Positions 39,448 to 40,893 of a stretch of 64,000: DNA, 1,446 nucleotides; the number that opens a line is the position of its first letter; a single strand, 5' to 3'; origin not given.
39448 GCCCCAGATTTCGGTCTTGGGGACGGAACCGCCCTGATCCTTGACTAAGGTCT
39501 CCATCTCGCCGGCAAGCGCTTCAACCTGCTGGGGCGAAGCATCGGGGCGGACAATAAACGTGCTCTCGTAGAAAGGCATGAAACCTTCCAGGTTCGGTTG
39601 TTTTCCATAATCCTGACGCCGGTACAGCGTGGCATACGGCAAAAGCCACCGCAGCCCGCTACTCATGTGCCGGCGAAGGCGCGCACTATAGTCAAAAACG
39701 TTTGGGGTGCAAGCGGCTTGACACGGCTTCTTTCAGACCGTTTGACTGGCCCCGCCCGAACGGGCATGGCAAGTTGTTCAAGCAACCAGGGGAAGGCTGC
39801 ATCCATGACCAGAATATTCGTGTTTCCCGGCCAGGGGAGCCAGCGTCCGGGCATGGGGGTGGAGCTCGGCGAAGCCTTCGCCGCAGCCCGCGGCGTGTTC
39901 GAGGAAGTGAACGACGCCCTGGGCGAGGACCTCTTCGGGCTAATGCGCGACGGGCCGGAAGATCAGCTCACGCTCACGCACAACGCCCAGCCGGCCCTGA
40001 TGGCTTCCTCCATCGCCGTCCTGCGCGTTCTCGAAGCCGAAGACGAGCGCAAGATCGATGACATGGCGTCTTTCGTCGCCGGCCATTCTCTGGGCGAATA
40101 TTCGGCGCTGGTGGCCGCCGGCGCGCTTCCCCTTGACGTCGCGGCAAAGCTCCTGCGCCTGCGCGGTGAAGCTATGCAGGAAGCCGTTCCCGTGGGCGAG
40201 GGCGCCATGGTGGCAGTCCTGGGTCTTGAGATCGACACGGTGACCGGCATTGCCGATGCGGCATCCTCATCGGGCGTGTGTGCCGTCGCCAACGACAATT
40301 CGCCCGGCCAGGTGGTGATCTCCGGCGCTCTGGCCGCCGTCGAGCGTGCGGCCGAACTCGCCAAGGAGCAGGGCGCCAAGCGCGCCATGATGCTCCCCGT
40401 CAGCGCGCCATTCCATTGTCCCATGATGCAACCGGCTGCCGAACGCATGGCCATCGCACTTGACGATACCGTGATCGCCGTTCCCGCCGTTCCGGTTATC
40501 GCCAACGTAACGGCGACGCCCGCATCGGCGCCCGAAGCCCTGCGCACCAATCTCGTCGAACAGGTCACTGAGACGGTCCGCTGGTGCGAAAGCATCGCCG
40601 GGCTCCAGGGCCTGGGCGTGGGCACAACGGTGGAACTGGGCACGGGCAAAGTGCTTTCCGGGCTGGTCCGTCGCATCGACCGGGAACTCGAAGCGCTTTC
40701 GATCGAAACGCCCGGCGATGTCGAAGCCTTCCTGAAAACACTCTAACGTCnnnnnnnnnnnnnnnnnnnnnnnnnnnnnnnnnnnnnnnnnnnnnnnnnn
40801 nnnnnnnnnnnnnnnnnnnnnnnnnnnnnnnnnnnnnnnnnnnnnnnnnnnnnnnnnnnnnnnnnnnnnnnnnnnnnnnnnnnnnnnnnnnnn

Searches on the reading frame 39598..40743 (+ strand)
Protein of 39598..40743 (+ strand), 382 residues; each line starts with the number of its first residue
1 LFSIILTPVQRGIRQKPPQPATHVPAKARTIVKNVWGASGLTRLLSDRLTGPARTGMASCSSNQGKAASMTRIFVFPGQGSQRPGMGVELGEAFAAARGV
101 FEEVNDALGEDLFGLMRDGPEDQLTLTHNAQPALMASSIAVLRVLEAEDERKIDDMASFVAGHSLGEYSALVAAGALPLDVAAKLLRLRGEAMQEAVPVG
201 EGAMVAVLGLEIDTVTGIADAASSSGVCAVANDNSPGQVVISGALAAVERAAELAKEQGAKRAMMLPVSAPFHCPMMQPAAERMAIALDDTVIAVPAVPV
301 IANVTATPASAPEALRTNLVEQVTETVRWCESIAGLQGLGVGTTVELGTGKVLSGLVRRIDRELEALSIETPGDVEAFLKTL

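Call 35: search_protein_families(library=pfam, max_evalue=0.001, proteins=[window:39598-40743:+])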
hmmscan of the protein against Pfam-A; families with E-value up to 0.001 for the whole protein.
window:39598-40743:+ (382 aa): 1 family
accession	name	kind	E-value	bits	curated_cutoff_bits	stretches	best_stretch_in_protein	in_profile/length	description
PF00698.26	Acyl_transf_1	-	5.3e-33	115.3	32.7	1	73-346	1-264/319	Acyl transferase domain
